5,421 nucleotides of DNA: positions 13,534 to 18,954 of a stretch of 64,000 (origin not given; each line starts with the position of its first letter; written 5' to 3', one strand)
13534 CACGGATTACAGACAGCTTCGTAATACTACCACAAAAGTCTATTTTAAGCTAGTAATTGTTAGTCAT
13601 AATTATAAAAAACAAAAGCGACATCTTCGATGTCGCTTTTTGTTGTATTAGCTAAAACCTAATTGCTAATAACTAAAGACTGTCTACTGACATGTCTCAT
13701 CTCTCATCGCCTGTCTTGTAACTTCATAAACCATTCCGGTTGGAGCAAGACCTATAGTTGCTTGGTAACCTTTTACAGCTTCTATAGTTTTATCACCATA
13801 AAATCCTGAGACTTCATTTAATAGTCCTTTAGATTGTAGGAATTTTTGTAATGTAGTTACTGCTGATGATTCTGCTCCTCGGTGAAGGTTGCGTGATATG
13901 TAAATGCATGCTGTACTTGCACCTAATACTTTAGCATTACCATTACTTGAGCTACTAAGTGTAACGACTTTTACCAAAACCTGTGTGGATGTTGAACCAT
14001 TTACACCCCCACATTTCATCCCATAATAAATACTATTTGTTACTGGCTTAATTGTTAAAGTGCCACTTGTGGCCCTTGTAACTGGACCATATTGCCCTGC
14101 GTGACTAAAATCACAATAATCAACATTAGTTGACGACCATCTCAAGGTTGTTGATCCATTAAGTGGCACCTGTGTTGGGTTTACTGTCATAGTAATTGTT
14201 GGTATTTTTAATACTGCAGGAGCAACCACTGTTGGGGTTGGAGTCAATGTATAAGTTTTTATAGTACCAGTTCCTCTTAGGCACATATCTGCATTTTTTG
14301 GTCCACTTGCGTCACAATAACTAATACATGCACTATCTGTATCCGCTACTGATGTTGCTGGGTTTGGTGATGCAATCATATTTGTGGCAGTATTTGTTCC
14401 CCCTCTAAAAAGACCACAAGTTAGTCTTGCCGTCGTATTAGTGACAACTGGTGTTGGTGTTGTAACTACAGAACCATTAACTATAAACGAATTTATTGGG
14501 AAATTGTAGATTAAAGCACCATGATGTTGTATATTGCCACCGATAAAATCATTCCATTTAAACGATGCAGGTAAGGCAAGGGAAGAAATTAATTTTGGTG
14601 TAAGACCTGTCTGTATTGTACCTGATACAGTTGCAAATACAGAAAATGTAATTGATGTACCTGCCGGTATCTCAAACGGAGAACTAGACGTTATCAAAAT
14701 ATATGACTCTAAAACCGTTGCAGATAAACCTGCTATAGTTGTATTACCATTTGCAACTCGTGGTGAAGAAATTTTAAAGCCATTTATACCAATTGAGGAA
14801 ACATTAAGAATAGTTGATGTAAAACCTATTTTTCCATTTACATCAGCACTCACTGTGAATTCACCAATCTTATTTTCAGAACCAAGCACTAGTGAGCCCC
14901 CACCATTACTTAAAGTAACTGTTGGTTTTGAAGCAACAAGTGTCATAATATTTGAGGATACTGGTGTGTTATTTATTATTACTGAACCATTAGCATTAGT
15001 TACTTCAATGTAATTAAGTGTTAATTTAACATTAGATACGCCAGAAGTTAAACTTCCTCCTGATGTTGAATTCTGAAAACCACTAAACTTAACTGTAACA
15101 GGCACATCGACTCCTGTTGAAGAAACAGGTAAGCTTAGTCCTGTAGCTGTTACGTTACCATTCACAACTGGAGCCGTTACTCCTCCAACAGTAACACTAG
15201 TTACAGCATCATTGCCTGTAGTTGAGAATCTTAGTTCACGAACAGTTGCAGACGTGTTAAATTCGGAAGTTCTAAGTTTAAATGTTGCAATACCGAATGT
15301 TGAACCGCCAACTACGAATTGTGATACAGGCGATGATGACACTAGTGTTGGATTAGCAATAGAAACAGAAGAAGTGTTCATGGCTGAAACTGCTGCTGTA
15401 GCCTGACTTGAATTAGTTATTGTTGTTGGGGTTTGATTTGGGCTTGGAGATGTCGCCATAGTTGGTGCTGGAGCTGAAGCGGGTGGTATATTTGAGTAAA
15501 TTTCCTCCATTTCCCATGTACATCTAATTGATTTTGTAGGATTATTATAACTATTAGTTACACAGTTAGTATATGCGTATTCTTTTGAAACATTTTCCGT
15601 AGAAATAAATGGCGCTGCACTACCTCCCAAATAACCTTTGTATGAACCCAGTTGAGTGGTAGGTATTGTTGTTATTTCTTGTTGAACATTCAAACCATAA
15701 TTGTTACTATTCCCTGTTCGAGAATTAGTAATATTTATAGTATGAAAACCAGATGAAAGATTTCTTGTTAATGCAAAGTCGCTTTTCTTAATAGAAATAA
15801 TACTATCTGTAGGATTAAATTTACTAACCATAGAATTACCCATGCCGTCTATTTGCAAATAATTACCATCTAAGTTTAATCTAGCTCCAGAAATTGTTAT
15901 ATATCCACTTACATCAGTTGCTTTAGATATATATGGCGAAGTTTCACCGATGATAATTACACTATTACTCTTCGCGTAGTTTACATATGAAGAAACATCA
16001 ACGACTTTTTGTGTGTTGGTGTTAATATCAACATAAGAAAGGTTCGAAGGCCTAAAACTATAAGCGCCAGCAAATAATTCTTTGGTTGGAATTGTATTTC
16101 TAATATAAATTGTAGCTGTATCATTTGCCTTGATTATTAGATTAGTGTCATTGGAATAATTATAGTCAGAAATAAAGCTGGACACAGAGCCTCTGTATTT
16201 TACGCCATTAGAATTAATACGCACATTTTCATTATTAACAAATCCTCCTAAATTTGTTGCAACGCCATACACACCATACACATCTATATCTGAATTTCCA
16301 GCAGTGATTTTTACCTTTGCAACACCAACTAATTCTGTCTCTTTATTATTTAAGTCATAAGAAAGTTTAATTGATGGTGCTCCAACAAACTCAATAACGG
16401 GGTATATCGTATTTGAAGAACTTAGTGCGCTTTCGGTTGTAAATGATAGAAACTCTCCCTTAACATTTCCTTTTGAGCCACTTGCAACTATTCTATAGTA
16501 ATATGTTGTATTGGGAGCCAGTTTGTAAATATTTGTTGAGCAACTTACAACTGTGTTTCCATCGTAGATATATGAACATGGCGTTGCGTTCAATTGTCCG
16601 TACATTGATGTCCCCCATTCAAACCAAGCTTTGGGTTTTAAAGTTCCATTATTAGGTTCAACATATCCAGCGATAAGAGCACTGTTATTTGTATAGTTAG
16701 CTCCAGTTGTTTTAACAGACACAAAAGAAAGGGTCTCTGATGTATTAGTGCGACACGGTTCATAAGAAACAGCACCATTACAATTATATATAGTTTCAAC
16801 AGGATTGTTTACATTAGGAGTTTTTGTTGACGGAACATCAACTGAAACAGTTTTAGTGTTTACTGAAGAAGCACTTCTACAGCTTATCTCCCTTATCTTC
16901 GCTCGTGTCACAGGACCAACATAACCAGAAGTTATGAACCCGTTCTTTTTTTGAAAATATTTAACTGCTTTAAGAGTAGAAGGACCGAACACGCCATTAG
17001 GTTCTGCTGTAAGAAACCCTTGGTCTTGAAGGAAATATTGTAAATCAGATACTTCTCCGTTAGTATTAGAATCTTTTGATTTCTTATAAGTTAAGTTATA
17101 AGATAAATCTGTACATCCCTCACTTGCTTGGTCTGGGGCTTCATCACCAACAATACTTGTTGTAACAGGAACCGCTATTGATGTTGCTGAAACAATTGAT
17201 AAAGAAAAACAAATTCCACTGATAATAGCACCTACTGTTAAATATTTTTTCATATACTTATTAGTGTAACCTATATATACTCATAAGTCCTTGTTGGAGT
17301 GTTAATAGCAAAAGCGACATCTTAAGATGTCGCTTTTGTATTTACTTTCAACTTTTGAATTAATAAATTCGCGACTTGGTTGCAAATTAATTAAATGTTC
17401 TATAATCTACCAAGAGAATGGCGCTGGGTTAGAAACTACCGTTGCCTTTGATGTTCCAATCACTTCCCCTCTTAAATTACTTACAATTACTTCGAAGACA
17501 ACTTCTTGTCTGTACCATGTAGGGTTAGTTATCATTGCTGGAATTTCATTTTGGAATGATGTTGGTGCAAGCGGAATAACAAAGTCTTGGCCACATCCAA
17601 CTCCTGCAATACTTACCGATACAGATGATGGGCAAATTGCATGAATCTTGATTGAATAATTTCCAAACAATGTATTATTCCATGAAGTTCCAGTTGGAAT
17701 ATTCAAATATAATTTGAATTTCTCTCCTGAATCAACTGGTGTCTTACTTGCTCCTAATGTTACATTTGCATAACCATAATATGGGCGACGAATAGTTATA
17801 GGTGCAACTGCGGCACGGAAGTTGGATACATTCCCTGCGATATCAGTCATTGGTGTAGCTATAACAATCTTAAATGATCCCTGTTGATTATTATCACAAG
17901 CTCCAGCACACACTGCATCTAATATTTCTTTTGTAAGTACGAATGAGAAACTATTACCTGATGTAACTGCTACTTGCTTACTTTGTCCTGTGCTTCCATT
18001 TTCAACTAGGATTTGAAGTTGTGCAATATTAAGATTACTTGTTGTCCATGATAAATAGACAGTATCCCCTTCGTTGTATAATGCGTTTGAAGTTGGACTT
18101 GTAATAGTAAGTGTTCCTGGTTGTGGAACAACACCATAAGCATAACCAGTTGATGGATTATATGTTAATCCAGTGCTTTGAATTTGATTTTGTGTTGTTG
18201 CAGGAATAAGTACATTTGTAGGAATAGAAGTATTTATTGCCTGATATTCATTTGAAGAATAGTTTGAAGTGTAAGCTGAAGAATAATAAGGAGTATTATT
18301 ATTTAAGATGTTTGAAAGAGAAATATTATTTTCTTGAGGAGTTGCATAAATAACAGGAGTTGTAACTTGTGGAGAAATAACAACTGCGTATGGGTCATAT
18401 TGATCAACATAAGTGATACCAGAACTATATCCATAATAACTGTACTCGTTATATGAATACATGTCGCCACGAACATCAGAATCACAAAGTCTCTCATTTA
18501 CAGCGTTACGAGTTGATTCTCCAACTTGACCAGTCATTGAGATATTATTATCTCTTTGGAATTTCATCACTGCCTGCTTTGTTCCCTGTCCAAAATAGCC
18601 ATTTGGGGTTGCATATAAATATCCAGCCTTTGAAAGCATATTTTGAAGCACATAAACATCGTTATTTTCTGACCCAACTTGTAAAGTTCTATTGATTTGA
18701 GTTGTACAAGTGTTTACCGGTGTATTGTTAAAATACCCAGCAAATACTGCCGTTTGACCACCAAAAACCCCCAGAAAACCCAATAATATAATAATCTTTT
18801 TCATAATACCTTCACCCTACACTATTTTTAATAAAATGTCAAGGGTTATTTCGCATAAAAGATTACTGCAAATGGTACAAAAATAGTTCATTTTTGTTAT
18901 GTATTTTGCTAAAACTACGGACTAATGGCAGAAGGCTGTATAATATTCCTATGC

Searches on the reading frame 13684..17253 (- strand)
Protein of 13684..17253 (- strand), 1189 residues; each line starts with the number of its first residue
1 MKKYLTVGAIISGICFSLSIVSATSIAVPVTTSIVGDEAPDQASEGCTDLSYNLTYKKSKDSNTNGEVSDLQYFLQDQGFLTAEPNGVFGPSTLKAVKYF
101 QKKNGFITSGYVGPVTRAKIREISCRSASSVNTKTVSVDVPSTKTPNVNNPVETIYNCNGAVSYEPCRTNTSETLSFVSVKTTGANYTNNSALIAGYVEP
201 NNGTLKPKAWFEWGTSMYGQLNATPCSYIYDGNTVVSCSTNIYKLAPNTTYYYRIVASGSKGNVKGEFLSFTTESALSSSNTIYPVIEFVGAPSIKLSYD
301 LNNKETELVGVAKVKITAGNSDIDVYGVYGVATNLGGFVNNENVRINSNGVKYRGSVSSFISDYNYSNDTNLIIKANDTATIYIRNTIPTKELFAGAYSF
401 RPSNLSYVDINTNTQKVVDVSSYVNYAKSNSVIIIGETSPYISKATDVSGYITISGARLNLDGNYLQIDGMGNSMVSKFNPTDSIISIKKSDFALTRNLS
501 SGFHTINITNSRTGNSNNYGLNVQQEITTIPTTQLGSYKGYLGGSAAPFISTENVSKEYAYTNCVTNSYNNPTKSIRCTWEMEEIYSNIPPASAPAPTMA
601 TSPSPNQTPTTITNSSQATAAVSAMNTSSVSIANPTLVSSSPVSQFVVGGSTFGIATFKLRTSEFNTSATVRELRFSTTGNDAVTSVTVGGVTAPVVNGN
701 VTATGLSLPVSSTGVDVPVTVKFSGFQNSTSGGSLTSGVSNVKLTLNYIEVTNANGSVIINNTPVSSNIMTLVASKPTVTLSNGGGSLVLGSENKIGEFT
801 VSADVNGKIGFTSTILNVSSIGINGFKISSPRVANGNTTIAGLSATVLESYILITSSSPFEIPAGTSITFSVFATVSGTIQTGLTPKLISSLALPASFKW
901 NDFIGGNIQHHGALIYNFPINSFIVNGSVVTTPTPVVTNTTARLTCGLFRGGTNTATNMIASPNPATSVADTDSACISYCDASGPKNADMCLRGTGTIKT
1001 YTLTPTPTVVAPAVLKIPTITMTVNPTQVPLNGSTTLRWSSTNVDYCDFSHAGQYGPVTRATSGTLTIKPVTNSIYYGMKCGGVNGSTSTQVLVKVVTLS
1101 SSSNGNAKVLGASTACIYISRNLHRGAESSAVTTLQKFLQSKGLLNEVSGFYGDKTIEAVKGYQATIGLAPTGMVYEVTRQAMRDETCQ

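Call 10: search_protein_families(library=pfam, proteins=[window:13684-17253:-], max_evalue=0.001)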
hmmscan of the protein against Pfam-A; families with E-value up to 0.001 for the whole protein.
window:13684-17253:- (1189 aa): 1 family
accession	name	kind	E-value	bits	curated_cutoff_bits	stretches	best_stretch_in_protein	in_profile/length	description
PF01471.23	PG_binding_1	-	2.1e-22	79.5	23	2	65-120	2-57/57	Putative peptidoglycan binding domain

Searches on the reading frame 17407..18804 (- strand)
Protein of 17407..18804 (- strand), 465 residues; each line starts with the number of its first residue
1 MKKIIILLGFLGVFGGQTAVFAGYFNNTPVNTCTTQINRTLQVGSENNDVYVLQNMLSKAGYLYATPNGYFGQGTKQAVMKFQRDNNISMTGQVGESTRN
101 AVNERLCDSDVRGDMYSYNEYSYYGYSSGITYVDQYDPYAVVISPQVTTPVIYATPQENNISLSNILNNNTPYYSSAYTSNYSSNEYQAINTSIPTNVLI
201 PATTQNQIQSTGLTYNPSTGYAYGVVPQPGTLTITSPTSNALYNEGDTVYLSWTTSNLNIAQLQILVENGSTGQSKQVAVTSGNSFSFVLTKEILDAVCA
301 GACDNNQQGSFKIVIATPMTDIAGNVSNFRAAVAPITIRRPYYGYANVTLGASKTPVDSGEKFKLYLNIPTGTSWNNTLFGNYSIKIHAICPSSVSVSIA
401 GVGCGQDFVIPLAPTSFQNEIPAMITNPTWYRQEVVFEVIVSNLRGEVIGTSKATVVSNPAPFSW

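Call 10: search_protein_families(library=pfam, proteins=[window:17407-18804:-], max_evalue=0.001)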
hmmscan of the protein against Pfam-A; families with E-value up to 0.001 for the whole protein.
window:17407-18804:- (465 aa): 1 family
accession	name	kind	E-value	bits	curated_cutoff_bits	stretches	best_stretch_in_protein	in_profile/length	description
PF01471.23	PG_binding_1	-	3.6e-16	59.5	23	1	47-101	2-56/57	Putative peptidoglycan binding domain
